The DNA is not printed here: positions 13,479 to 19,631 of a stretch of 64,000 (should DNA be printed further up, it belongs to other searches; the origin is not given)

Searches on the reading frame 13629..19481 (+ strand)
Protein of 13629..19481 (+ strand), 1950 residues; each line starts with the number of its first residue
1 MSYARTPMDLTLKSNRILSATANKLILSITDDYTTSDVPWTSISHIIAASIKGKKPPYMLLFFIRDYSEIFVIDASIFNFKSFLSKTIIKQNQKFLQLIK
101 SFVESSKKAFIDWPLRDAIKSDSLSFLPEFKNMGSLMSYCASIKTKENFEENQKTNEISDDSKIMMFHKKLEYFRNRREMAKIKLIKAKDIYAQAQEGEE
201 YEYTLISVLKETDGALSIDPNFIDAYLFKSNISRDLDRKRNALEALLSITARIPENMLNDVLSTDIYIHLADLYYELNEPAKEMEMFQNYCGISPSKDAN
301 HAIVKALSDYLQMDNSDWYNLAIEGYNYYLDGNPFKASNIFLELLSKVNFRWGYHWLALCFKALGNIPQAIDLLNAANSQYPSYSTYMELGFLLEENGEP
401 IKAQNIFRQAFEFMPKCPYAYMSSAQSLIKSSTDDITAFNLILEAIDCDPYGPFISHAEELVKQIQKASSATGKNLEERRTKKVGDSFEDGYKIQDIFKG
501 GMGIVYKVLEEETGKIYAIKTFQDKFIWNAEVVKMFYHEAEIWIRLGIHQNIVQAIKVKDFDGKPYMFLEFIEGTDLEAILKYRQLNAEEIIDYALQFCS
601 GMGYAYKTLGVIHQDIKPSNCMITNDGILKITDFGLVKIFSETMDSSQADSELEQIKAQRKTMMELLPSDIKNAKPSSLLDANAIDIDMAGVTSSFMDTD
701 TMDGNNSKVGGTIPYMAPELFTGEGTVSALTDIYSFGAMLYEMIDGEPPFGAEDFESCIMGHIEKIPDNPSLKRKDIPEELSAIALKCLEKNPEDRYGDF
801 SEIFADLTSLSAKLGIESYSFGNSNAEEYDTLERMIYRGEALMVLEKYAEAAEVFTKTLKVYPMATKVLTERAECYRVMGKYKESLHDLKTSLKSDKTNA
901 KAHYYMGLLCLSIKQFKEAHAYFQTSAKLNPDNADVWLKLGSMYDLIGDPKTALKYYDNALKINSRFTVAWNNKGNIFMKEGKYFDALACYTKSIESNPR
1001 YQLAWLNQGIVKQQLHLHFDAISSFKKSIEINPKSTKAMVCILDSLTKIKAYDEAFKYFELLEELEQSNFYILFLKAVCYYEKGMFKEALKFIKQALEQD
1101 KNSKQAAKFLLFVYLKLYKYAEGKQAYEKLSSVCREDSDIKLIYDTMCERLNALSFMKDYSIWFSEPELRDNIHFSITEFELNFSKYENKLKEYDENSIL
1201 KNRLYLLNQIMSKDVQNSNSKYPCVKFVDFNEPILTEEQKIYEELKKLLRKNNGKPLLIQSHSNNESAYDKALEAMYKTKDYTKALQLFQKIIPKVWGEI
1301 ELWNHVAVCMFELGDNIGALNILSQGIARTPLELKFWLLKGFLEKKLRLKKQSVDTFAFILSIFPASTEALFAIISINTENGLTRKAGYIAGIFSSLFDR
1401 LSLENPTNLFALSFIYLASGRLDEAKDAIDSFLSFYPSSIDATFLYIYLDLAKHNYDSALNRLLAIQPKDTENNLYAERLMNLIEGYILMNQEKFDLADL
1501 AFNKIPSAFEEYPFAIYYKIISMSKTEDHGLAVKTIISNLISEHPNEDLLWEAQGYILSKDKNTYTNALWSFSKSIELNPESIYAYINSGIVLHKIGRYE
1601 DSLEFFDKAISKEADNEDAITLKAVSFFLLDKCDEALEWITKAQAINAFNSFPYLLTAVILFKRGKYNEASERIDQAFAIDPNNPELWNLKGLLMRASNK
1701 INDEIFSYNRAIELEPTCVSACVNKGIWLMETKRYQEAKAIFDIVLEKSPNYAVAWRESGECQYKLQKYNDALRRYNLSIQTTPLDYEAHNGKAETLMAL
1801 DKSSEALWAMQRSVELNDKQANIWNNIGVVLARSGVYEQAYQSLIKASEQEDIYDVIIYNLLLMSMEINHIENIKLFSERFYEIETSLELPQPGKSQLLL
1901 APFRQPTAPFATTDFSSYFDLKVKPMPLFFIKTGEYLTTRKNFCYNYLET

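Call 12: search_protein_families(library=pfam, proteins=[window:13629-19481:+], max_evalue=0.001)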
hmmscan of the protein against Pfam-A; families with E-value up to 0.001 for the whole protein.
window:13629-19481:+ (1950 aa): 27 families (the best 25 are shown)
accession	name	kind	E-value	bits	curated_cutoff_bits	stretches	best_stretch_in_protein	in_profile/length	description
PF07719.23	TPR_2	-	3.7e-69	223.6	27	3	900-933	1-34/34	Tetratricopeptide repeat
PF00515.34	TPR_1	-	8.9e-54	177.7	27.8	4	970-1001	3-34/34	Tetratricopeptide repeat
PF14559.12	TPR_19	-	9.4e-50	167.3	25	3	1051-1108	6-63/68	Tetratricopeptide repeat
PF13428.12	TPR_14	-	1.3e-43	143.3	23.5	0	901-942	2-43/44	Tetratricopeptide repeat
PF00069.31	Pkinase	-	3.2e-42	145.2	31.7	2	496-644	6-152/263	Protein kinase domain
PF13431.12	TPR_17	-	1.1e-41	138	24.4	1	922-954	1-33/34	Tetratricopeptide repeat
PF13432.12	TPR_16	-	1.5e-39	134.4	32.7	1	915-963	12-60/65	Tetratricopeptide repeat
PF13424.12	TPR_12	-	1.4e-35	121.8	30.1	0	900-963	3-74/77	Tetratricopeptide repeat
PF12895.13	ANAPC3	-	5.7e-31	107.1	27.2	3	1050-1129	3-81/82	Anaphase-promoting complex, cyclosome, subunit 3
PF13181.12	TPR_8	-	2e-30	102.8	25.7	0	934-965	1-32/34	Tetratricopeptide repeat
PF13414.12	TPR_11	-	4.4e-30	103.5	26.8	1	1660-1694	3-37/42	TPR repeat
PF07714.23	PK_Tyr_Ser-Thr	-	4.7e-30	105.2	23.1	2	499-649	9-161/258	Protein tyrosine and serine/threonine kinase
PF13371.12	TPR_9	-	3.6e-27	94.6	35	0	1798-1851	6-59/73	Tetratricopeptide repeat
PF23914.1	TPR_CcmH_CycH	-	5.5e-24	85.2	42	0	1680-1782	45-150/158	Cytochrome c-type biogenesis protein H TPR domain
PF13174.12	TPR_6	-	5.3e-18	64.8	26.3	0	356-383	5-32/33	Tetratricopeptide repeat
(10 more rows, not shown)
